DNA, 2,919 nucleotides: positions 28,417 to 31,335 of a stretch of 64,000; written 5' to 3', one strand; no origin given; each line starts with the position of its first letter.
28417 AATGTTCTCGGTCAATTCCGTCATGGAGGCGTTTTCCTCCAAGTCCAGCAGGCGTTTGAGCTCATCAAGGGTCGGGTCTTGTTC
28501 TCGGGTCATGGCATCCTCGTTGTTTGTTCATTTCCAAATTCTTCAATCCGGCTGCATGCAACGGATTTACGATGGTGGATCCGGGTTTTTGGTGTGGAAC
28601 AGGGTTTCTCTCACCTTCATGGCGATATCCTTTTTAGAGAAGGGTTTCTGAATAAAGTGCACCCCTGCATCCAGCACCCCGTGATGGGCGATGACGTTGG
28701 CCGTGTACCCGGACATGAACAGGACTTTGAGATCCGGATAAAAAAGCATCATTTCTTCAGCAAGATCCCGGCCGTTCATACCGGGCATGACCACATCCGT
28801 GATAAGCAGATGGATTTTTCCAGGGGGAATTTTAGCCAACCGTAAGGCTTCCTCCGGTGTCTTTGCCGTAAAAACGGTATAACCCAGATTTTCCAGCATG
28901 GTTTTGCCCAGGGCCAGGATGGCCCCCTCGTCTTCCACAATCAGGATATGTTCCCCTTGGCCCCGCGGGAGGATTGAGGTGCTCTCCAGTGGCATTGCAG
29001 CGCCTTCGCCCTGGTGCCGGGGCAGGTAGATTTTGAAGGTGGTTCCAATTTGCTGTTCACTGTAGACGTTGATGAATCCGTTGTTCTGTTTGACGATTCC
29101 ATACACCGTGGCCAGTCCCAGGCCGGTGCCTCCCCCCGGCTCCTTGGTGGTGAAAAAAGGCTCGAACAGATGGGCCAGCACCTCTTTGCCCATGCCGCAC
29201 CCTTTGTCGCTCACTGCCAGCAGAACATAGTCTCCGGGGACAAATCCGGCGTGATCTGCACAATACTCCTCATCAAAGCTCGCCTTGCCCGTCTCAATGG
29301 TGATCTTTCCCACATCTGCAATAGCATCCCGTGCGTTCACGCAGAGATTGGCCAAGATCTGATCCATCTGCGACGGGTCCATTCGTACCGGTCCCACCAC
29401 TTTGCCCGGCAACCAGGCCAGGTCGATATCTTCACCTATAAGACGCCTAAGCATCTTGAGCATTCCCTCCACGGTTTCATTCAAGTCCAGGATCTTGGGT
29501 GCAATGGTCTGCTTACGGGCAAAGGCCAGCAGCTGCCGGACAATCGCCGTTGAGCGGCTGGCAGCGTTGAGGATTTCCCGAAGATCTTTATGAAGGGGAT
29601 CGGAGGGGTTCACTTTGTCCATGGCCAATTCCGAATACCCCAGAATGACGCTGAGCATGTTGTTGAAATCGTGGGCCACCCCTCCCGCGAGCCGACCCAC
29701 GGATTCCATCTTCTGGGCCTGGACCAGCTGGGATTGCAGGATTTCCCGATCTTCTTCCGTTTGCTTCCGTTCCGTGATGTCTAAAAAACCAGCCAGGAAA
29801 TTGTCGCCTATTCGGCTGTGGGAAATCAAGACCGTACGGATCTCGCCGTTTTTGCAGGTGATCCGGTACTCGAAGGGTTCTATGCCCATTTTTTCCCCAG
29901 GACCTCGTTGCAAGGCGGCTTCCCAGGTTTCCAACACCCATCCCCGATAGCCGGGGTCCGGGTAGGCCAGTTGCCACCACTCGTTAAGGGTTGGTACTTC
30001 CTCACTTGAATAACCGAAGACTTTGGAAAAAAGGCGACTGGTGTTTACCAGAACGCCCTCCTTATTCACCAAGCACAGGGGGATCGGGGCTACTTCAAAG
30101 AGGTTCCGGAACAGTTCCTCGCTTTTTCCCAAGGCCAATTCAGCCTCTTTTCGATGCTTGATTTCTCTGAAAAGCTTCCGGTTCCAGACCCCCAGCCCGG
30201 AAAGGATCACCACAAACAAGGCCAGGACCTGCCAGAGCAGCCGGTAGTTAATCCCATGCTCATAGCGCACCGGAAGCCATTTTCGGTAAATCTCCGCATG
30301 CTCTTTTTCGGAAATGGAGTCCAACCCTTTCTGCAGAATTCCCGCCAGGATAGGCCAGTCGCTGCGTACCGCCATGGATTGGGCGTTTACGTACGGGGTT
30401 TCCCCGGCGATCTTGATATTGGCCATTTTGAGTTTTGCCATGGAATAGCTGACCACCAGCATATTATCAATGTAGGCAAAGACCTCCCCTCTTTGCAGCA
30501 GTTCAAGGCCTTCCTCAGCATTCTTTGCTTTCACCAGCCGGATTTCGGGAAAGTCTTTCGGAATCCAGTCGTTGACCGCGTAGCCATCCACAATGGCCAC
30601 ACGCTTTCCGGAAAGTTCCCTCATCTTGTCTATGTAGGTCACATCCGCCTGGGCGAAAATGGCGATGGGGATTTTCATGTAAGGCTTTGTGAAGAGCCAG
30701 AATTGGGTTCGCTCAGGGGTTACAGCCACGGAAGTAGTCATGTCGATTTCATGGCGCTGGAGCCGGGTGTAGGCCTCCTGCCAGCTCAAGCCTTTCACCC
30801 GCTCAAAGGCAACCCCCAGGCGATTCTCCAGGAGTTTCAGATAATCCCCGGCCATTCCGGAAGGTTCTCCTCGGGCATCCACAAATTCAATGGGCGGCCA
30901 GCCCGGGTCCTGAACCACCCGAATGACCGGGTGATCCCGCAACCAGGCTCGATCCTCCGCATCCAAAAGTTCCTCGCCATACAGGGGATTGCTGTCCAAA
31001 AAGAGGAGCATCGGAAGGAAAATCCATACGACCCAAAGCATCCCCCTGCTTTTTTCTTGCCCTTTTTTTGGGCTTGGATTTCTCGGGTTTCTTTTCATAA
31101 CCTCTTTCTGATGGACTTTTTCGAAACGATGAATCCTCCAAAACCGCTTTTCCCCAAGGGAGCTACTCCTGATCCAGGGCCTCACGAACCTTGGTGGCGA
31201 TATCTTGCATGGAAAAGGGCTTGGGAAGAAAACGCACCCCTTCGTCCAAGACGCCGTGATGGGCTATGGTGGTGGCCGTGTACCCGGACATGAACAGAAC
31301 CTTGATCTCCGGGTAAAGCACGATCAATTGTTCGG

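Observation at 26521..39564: Tandem array of five paralogous PAS hybrid histidine kinases sharing a near-identical kinase-receiver core at DNA level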

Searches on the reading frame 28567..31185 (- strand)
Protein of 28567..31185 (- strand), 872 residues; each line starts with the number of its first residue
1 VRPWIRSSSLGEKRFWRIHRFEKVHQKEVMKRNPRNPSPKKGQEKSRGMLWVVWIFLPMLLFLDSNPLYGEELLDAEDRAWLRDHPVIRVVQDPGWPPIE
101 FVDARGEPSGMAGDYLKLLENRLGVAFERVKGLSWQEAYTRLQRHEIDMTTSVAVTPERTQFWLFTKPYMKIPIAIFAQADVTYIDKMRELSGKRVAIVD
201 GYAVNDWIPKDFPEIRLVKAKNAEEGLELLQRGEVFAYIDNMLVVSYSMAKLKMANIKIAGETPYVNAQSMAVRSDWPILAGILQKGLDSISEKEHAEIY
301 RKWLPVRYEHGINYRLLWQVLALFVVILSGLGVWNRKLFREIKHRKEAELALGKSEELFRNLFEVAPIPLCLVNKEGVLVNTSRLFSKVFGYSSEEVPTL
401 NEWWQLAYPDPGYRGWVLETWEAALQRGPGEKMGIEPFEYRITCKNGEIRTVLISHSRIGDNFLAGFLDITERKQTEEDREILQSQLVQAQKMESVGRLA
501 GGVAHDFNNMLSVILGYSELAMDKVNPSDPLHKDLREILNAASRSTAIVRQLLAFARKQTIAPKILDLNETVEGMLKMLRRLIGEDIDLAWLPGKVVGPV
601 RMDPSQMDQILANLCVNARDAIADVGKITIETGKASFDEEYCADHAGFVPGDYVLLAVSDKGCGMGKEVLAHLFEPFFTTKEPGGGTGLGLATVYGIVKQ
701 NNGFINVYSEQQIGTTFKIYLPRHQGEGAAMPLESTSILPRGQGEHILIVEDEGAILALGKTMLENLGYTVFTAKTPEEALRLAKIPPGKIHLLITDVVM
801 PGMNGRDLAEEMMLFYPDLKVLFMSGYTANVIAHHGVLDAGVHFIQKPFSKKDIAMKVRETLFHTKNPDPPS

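Call 5: search_protein_families(library=pfam, proteins=[window:28567-31185:-], max_evalue=0.001)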
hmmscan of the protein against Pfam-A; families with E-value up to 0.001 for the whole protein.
window:28567-31185:- (872 aa): 7 families
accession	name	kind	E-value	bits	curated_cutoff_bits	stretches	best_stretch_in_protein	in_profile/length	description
PF00497.25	SBP_bac_3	-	1e-23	84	26.4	1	88-304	1-130/132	Bacterial extracellular solute-binding proteins, family 3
PF02518.31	HATPase_c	-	3.2e-19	69.8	26.4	1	603-724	2-110/111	Histidine kinase-, DNA gyrase B-, and HSP90-like ATPase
PF00072.30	Response_reg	-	9e-18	64.9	30.2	1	747-858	1-110/111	Response regulator receiver domain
PF00512.31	HisKA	-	6.2e-10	39.4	26.9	1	497-559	3-64/66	His Kinase A (phospho-acceptor) domain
PF08447.18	PAS_3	-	3.5e-06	27.6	25.6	1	383-457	5-73/89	PAS fold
PF13426.13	PAS_9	-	6.5e-05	23.6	27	0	369-472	3-103/103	PAS domain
PF13188.13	PAS_8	-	0.00074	19.8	21.8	0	357-410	1-53/65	PAS domain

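Call 30: search_protein_families(library=ncbifam, proteins=[window:28567-31098:-], max_evalue=0.00001)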
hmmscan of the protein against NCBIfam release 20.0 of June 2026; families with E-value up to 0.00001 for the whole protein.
window:28567-31098:- (843 aa): 98 families (the best 25 are shown)
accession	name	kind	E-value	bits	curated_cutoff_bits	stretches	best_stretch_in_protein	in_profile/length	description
NF046020.1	HisKinCckABruc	equivalog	9.1e-123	410.9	1000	1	314-833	332-867/868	cell cycle histidine kinase CckA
NF010076.0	PRK13557.1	subfamily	3.2e-102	342.7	631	1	434-833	137-533/540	histidine kinase famiy protein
NF046026.1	HisKinCckACaul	equivalog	3.1e-99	332.9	1000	1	408-833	252-676/678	cell cycle histidine kinase CckA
NF010411.0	PRK13837.1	equivalog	2e-89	300.6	647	1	437-835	420-814/828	two-component system VirA-like sensor kinase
NF008468.0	PRK11360.1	equivalog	2.6e-47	161.5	646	1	409-698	340-612/616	two-component system sensor histidine kinase AtoS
NF052574.1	HisKinEspCMyxo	equivalog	3e-45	154.7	1200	1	451-820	401-770/785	serine histidine kinase EspC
NF052573.1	HisKinEspAMyxo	equivalog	1.8e-43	148.6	1400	1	447-804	366-721/755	serine histidine kinase EspA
NF007688.0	PRK10364.1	equivalog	8.9e-40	136.8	479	1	415-695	188-452/460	two-component system sensor histidine kinase ZraS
NF007420.1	PRK09959.1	equivalog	5.2e-31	107.1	1995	2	46-362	291-610/1197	acid-sensing system histidine kinase EvgS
NF038348.1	T2SS_HK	subfamily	5.6e-31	107.6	450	1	507-693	402-572/574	histidine kinase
NF047466.1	hybrid_RR_LvrB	exception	1.8e-30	106.4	500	1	442-694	127-376/377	hybrid histidine kinase/response regulator LvrB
TIGR02956.1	TMAO_torS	equivalog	2.9e-29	101.8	676.5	1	531-835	531-822/967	TMAO reductase system sensor histidine kinase/response regulator TorS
NF008302.0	PRK11091.1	equivalog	1.5e-28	99.4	838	1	308-835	135-644/779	aerobic respiration two-component sensor histidine kinase ArcB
NF041777.1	sens_FixL_Rhizob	equivalog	4.4e-27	94.9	850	1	311-695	106-482/485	sensor protein FixL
NF047497.1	HK_LIC_12097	equivalog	2.4e-21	75.9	500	1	440-693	130-365/367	LIC_12097 family sensor histidine kinase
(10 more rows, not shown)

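Call 36: find_homologous_proteins(query=window:28567-31098:-, max_evalue=1e-80)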
Query window:28567-31098:- (843 aa): 7351 proteins with E <= 1e-80 among 8000 candidates; the best 120 are listed.
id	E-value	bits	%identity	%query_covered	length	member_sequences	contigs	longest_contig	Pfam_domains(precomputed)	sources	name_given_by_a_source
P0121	0.0e+0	1740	100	90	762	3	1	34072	PF08447.19,PF00497.26,PF02518.32,PF00512.32,PF00072.31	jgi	-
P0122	0.0e+0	1214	67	48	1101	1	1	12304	PF08447.19,PF13426.14,PF00497.26,PF13188.14,PF08448.17,PF02518.32,PF00512.32,PF00989.32,PF00072.31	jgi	jgi:two-component system cell cycle sensor histidine kinase/response regulator CckA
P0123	0.0e+0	1147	59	62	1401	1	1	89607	PF08447.19,PF13426.14,PF00497.26,PF13188.14,PF12860.14,PF08448.17,PF02518.32,PF00512.32,PF00989.32,PF00072.31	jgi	jgi:two-component system, cell cycle sensor histidine kinase and response regulator CckA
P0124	0.0e+0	1074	53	55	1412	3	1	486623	PF08447.19,PF13426.14,PF00497.26,PF13188.14,PF12860.14,PF08448.17,PF02518.32,PF00512.32,PF00989.32,PF00072.31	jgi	-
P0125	0.0e+0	1034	54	53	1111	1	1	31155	PF08447.19,PF13426.14,PF00497.26,PF13188.14,PF08448.17,PF02518.32,PF00989.32,PF00072.31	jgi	jgi:PAS domain S-box-containing protein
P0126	0.0e+0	1032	52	62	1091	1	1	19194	PF08447.19,PF13426.14,PF00497.26,PF13188.14,PF12860.14,PF08448.17,PF02518.32,PF00512.32,PF00989.32,PF00072.31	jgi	jgi:two-component system, cell cycle sensor histidine kinase and response regulator CckA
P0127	0.0e+0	1031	60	94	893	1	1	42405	PF13426.14,PF00497.26,PF08448.17,PF02518.32,PF00512.32,PF00072.31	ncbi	ncbi:MAG: transporter substrate-binding domain-containing protein [Syntrophobacter sp.]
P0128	0.0e+0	1023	57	48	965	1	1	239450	PF08447.19,PF13426.14,PF00497.26,PF13188.14,PF08448.17,PF02518.32,PF00512.32,PF00989.32,PF00072.31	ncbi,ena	-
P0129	0.0e+0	1020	54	62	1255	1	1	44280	PF08447.19,PF13426.14,PF00497.26,PF13188.14,PF12860.14,PF08448.17,PF02518.32,PF00512.32,PF00989.32,PF00072.31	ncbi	ncbi:MAG: PAS domain S-box protein [Syntrophobacteraceae bacterium]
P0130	1.8e-298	1010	60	94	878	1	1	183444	PF13426.14,PF00497.26,PF08448.17,PF02518.32,PF00512.32,PF00989.32,PF00072.31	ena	-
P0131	1.9e-298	1010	59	94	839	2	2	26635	PF13426.14,PF00497.26,PF08448.17,PF02518.32,PF00512.32,PF00989.32,PF00072.31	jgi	-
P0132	2.5e-293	993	52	62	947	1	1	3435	PF08447.19,PF13426.14,PF00497.26,PF13188.14,PF08448.17,PF02518.32,PF00512.32,PF00989.32,PF00072.31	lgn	-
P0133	1.4e-291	988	58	94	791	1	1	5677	PF13426.14,PF00497.26,PF08448.17,PF02518.32,PF00512.32,PF00072.31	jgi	jgi:PAS domain S-box-containing protein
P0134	3.5e-289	980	53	62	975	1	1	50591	PF08447.19,PF13426.14,PF00497.26,PF13188.14,PF08448.17,PF02518.32,PF00512.32,PF00989.32,PF00072.31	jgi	jgi:PAS domain S-box-containing protein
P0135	1.3e-286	971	54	63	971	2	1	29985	PF08447.19,PF13426.14,PF00497.26,PF13188.14,PF08448.17,PF02518.32,PF00512.32,PF00989.32,PF00072.31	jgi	-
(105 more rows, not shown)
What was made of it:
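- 28567..31098 (-): HK2: membrane hybrid kinase, 843 aa. It has a signal/TM segment, a periplasmic SBP_bac_3 (Venus-flytrap type) domain, a TM segment, PAS and the core (core = 28567-29733). Full-length homologues at 55-60% identity occur in Syntrophobacter, Riflebacteria and other MAGs (call 36).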

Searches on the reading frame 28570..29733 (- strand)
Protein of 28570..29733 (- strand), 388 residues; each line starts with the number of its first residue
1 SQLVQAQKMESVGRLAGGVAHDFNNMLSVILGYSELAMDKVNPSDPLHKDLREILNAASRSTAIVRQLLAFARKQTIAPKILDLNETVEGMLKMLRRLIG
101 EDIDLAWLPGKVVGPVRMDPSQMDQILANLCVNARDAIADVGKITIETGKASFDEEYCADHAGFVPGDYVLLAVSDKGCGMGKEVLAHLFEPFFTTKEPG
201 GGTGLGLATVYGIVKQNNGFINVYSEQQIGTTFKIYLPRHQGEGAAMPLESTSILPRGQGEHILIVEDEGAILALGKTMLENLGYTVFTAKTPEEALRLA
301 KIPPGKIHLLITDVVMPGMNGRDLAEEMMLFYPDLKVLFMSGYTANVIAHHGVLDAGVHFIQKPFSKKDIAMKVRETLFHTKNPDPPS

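Call 11: find_homologous_proteins(query=window:28570-29733:-, max_evalue=1e-50)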
Query seq(388 aa) (388 aa): 7985 proteins with E <= 1e-50 among 8000 candidates; the best 120 are listed.
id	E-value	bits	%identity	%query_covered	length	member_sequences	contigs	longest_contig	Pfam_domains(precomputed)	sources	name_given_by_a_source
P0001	1.3e-181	622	75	97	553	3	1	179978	PF08447.19,PF13426.14,PF02518.32,PF00512.32,PF00072.31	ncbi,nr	ncbi:MAG: response regulator [Proteobacteria bacterium]|nr:response regulator [Pseudomonadota bacter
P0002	1.6e-179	615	73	97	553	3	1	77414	PF08447.19,PF13426.14,PF08448.17,PF02518.32,PF00512.32,PF00072.31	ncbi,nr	ncbi:MAG: response regulator [Desulfobacteraceae bacterium]|nr:response regulator [Desulfobacteracea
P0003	1.2e-178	612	74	97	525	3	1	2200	PF02518.32,PF00512.32,PF00072.31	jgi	jgi:signal transduction histidine kinase/CheY-like chemotaxis protein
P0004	5.0e-178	610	75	97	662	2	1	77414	PF08447.19,PF13426.14,PF08448.17,PF02518.32,PF00512.32,PF00989.32,PF00072.31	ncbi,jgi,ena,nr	ncbi:MAG: PAS domain S-box protein [Desulfobacteraceae bacterium]|nr:PAS domain S-box protein [Desul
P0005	5.5e-175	600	73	97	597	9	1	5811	PF13426.14,PF13188.14,PF08448.17,PF02518.32,PF00512.32,PF00989.32,PF00072.31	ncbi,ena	-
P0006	4.0e-174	597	71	97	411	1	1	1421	PF02518.32,PF00512.32,PF00072.31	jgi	jgi:nitrogen-specific signal transduction histidine kinase/ActR/RegA family two-component response r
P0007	5.1e-174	597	71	97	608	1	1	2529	PF08447.19,PF13426.14,PF13188.14,PF08448.17,PF02518.32,PF00512.32,PF00989.32,PF00072.31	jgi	jgi:PAS domain S-box-containing protein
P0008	6.5e-174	597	72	97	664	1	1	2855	PF08447.19,PF13426.14,PF08448.17,PF02518.32,PF00512.32,PF00989.32,PF00072.31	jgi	jgi:two-component system, cell cycle sensor histidine kinase and response regulator CckA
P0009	2.9e-173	595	67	99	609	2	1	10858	PF02518.32,PF00512.32,PF00072.31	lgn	-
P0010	4.3e-173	594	71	98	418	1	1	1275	PF02518.32,PF00512.32,PF00072.31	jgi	jgi:nitrogen-specific signal transduction histidine kinase/ActR/RegA family two-component response r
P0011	1.3e-172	592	71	97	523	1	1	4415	PF02518.32,PF00512.32,PF00072.31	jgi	jgi:signal transduction histidine kinase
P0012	2.9e-172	591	70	97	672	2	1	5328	PF13426.14,PF13188.14,PF02518.32,PF00512.32,PF00072.31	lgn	-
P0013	3.5e-172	591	72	97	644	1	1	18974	PF13426.14,PF13188.14,PF08448.17,PF02518.32,PF00512.32,PF00989.32,PF00072.31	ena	-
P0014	8.7e-172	590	71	97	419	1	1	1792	PF02518.32,PF00512.32,PF00072.31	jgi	jgi:signal transduction histidine kinase/CheY-like chemotaxis protein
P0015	1.2e-171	589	72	97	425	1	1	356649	PF02518.32,PF00512.32,PF00072.31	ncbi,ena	-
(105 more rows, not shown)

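Call 17: find_encoding_contigs(protein=P0001, flank=10000, max_places=4)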
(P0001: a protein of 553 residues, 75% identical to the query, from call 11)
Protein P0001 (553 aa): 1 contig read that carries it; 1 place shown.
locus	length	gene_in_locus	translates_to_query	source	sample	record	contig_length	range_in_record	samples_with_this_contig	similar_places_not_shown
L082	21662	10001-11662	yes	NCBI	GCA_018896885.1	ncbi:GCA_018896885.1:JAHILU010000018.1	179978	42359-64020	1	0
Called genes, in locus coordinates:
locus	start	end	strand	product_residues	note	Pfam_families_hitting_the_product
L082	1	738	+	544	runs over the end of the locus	PF02310:B12-binding, PF04055:Radical_SAM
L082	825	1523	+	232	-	PF00753:Lactamase_B, PF23023:Anti-Pycsar_Apyc1 (weak)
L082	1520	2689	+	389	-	-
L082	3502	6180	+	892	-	PF08448:PAS_4, PF13426:PAS_9, PF00989:PAS, PF13426:PAS_9, PF00989:PAS, PF08448:PAS_4, PF13426:PAS_9, PF00989:PAS, +12 more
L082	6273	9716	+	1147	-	PF00989:PAS, PF08448:PAS_4, PF13426:PAS_9, PF13185:GAF_2, PF00989:PAS, PF08448:PAS_4, PF13426:PAS_9, PF02518:HATPase_c, +6 more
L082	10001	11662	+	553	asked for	PF13426:PAS_9 (faint), PF08447:PAS_3, PF00512:HisKA, PF02518:HATPase_c, PF00072:Response_reg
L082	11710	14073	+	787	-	PF08448:PAS_4, PF00989:PAS, PF08448:PAS_4, PF13426:PAS_9 (weak), PF08447:PAS_3, PF00512:HisKA (weak), PF02518:HATPase_c, PF00072:Response_reg, +1 more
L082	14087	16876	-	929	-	PF00330:Aconitase, PF00694:Aconitase_C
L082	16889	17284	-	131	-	-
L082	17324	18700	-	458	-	PF00206:Lyase_1, PF10415:FumaraseC_C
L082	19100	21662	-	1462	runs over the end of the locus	PF01869:BcrAD_BadFG, PF02782:FGGY_C (faint), PF01869:BcrAD_BadFG, PF09989:DUF2229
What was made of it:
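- A different MAG has the same gene order and flanks (call 17).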
